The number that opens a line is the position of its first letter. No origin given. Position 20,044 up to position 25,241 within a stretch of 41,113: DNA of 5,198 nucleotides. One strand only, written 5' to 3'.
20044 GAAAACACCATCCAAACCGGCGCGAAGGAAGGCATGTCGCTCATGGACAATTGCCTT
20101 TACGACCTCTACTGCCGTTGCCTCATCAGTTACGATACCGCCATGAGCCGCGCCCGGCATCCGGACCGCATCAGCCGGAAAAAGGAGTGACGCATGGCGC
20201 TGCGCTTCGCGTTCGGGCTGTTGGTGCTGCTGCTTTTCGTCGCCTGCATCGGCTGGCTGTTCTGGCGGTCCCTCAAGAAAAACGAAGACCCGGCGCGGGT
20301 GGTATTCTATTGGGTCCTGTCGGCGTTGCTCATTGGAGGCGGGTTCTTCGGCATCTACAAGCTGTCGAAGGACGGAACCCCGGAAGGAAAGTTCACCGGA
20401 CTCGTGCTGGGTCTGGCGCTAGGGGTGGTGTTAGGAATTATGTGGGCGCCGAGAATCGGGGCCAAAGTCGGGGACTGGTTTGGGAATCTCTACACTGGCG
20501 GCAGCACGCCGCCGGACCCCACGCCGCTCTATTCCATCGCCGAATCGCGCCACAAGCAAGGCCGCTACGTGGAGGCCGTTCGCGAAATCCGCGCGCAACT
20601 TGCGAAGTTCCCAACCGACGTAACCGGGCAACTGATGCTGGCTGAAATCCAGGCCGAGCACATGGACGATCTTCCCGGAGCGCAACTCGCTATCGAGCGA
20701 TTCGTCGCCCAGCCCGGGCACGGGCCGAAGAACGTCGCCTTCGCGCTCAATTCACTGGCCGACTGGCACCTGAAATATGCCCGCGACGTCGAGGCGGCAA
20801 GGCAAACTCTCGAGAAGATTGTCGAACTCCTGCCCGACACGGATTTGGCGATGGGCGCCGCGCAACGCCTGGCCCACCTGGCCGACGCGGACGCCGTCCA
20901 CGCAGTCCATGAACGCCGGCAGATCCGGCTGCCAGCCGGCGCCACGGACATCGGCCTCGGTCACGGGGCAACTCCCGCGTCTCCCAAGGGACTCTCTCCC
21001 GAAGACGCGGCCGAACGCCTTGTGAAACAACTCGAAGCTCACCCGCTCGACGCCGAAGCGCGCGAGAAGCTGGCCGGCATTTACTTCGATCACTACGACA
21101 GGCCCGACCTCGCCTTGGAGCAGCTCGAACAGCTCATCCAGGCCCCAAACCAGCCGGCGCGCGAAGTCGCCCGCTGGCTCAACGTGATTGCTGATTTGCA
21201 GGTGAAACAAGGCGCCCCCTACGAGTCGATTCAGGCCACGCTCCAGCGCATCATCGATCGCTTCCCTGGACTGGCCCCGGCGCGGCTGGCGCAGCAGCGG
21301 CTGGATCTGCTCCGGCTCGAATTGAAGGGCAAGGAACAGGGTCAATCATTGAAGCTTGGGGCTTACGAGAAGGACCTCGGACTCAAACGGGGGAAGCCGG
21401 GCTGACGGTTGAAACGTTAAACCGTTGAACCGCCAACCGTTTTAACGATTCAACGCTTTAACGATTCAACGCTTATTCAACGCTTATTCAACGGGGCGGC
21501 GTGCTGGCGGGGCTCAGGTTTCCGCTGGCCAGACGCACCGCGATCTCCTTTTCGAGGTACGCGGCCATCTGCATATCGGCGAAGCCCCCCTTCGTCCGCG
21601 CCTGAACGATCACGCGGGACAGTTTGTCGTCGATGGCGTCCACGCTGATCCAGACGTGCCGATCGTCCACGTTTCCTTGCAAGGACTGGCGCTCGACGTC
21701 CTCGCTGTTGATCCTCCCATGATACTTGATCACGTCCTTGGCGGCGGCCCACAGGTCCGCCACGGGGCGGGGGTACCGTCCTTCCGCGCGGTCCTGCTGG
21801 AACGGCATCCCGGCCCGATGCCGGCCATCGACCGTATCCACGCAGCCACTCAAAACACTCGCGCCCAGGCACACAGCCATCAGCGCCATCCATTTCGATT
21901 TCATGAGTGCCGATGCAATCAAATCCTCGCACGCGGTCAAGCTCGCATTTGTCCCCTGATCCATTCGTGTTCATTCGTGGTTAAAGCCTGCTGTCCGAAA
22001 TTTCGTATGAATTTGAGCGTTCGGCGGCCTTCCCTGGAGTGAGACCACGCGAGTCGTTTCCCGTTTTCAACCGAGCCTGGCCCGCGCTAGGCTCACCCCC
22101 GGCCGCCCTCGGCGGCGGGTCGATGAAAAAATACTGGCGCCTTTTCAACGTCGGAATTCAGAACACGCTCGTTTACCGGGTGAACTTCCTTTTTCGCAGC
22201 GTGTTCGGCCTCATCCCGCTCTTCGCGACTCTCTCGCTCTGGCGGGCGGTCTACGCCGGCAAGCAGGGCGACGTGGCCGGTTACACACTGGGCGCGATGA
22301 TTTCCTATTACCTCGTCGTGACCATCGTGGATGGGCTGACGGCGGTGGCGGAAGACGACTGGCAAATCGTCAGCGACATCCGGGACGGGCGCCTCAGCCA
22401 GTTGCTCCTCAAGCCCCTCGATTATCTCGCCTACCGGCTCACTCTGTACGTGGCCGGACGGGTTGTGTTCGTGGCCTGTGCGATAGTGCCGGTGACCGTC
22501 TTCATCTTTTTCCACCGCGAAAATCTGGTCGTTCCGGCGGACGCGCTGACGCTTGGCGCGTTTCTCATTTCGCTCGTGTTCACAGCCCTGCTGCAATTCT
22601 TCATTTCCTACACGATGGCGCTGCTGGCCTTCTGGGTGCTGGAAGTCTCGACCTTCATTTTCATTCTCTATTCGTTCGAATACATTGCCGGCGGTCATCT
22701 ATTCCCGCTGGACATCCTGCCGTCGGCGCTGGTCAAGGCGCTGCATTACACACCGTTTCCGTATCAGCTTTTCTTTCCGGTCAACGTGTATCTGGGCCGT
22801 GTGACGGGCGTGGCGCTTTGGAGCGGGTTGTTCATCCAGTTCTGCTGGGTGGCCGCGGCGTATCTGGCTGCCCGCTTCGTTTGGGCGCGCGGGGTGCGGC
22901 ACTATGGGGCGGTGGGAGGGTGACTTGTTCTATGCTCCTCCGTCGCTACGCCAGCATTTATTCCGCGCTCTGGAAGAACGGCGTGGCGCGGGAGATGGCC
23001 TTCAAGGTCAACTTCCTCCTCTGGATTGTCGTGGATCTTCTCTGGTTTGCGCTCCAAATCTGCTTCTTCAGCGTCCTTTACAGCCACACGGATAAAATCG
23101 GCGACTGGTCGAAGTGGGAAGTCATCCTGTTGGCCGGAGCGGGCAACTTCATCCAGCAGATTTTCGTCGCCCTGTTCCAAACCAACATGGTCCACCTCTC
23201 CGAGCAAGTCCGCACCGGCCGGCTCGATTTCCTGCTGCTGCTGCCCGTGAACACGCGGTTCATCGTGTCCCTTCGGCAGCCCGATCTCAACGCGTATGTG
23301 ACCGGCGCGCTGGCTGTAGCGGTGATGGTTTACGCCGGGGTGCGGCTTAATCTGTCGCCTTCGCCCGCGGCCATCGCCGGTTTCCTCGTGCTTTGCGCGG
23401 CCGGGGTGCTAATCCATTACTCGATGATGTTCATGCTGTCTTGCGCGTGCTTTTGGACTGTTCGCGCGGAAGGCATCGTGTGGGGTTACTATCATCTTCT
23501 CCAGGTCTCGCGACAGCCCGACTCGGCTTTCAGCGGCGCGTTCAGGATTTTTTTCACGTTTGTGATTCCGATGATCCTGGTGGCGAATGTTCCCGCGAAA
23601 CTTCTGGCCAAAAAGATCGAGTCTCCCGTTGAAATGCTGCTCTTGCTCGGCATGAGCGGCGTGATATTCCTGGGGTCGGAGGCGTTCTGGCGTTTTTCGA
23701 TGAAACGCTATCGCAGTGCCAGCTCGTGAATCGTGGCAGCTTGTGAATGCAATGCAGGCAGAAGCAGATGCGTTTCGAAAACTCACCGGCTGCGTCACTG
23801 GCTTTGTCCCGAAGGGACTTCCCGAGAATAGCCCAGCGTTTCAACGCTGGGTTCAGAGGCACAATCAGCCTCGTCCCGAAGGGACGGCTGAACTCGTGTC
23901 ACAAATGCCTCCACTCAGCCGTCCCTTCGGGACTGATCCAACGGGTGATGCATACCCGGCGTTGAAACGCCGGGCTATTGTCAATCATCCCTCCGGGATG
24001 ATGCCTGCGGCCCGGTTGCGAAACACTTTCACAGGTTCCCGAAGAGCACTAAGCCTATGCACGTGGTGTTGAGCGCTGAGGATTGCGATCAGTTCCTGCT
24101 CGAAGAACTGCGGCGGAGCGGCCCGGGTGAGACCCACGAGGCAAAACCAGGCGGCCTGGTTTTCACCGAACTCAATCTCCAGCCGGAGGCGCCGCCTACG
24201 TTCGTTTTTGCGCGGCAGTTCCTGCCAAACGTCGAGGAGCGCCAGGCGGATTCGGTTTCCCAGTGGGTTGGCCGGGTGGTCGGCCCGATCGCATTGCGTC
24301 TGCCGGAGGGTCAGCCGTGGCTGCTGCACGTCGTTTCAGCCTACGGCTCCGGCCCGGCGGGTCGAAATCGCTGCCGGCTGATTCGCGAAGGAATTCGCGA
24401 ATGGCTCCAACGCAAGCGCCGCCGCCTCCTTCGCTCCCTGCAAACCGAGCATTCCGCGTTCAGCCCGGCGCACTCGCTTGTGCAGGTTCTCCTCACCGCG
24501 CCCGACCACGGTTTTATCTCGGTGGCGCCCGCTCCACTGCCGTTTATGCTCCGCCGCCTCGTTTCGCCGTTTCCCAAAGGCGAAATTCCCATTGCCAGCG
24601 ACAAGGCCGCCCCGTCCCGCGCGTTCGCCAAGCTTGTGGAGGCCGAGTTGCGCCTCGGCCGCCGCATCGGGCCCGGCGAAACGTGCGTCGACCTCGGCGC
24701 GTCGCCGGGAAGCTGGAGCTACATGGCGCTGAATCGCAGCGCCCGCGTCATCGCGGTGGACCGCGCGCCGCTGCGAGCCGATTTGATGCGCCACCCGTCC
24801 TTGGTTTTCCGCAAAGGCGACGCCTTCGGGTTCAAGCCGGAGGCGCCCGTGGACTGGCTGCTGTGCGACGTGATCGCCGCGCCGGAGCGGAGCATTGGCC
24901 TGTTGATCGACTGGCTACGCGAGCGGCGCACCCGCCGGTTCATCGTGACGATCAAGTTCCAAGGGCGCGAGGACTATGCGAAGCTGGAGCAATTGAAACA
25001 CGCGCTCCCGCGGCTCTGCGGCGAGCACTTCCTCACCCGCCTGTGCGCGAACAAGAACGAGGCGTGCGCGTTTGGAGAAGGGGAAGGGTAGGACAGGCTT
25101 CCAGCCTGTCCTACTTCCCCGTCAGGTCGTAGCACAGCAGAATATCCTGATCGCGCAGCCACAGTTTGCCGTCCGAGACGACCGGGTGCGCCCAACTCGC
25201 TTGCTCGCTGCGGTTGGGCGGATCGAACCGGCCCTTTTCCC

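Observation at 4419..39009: Recurring architecture: gene-boundary palindromes whose arms are tandem arrays of 7-10 nt units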

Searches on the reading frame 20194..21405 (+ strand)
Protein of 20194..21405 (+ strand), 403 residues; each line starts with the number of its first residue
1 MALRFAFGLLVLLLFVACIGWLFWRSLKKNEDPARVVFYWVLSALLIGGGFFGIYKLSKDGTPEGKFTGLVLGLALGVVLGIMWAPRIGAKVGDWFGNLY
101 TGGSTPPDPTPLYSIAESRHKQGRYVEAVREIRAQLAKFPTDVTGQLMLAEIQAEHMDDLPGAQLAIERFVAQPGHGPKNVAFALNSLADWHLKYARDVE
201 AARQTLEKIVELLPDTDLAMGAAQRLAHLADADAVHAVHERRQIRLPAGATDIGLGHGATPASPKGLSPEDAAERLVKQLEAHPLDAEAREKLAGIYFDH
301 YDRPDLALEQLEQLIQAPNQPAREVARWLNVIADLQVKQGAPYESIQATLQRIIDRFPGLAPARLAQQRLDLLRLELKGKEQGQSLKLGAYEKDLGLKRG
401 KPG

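Call 19: search_protein_families(library=pfam, proteins=[window:20194-21405:+])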
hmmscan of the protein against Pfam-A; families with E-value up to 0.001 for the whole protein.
window:20194-21405:+ (403 aa): 7 families
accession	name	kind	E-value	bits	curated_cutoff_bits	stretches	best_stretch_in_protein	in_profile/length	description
PF13525.12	YfiO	-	5.1e-09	36.6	25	1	109-234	5-141/203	Outer membrane lipoprotein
PF13428.12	TPR_14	-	2.9e-08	34.1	23.5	0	112-152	4-44/44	Tetratricopeptide repeat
PF13174.12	TPR_6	-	6.4e-07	30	26.3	0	188-215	6-32/33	Tetratricopeptide repeat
PF13432.12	TPR_16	-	3.7e-06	27.7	32.7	0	269-320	13-64/65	Tetratricopeptide repeat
PF13424.12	TPR_12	-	1e-05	26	30.1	0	175-213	36-75/77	Tetratricopeptide repeat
PF14561.12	TPR_20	-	7.2e-05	23.5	25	0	273-327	8-61/90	Tetratricopeptide repeat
PF14559.12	TPR_19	-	0.0004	21.1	25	0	269-320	7-57/68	Tetratricopeptide repeat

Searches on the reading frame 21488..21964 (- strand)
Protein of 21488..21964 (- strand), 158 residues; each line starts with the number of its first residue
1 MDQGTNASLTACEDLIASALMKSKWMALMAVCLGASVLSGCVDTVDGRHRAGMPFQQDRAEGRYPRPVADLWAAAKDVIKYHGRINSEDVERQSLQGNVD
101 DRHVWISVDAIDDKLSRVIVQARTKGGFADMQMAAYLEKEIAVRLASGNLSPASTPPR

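Call 19: search_protein_families(library=pfam, proteins=[window:21488-21964:-])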
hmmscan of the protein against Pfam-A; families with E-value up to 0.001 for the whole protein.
window:21488-21964:- (158 aa): 1 family
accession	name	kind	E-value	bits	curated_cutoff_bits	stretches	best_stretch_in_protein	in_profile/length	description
PF12092.13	DUF3568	-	0.00076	20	23.2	0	25-142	4-122/124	Protein of unknown function (DUF3568)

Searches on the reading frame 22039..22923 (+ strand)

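Call 19: search_protein_families(library=pfam, proteins=[window:22039-22923:+])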
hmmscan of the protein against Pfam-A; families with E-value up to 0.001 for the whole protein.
window:22039-22923:+ (294 aa): 1 family
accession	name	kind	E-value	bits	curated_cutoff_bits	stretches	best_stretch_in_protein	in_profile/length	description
PF06182.17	ABC2_membrane_6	-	2e-23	83.8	22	1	58-292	1-228/229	ABC-2 family transporter protein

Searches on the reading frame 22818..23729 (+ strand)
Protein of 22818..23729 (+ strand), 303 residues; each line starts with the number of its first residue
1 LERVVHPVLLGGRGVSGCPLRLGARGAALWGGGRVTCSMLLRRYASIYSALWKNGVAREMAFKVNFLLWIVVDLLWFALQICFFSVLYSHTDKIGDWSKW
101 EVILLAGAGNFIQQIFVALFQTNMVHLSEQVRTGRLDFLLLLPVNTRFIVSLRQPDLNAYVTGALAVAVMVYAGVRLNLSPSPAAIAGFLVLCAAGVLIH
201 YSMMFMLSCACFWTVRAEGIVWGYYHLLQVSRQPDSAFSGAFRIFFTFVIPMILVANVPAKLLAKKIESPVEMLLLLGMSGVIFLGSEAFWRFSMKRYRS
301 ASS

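Call 20: search_protein_families(library=pfam, proteins=[window:22818-23729:+])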
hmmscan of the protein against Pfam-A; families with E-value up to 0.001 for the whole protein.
window:22818-23729:+ (303 aa): 1 family
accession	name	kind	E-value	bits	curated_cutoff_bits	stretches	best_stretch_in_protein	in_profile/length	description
PF06182.17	ABC2_membrane_6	-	2.8e-46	158.6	22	1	74-302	1-229/229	ABC-2 family transporter protein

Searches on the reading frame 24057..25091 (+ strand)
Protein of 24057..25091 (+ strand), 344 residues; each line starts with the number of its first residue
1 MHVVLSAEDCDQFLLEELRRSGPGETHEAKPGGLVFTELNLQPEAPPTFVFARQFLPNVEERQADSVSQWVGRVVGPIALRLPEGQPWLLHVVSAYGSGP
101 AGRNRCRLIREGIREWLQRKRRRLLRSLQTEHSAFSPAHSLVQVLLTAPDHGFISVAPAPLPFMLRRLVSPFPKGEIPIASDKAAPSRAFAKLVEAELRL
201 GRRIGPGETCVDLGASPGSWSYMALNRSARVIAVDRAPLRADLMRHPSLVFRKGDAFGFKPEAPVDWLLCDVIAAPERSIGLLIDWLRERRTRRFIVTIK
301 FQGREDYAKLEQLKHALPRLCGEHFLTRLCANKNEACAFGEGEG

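Call 20: search_protein_families(library=pfam, proteins=[window:24057-25091:+])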
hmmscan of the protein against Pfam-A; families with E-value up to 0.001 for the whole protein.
window:24057-25091:+ (344 aa): 1 family
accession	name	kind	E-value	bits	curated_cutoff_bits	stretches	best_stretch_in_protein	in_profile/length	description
PF01728.25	FtsJ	-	2.9e-14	53.9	24.1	1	187-273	3-100/181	FtsJ-like methyltransferase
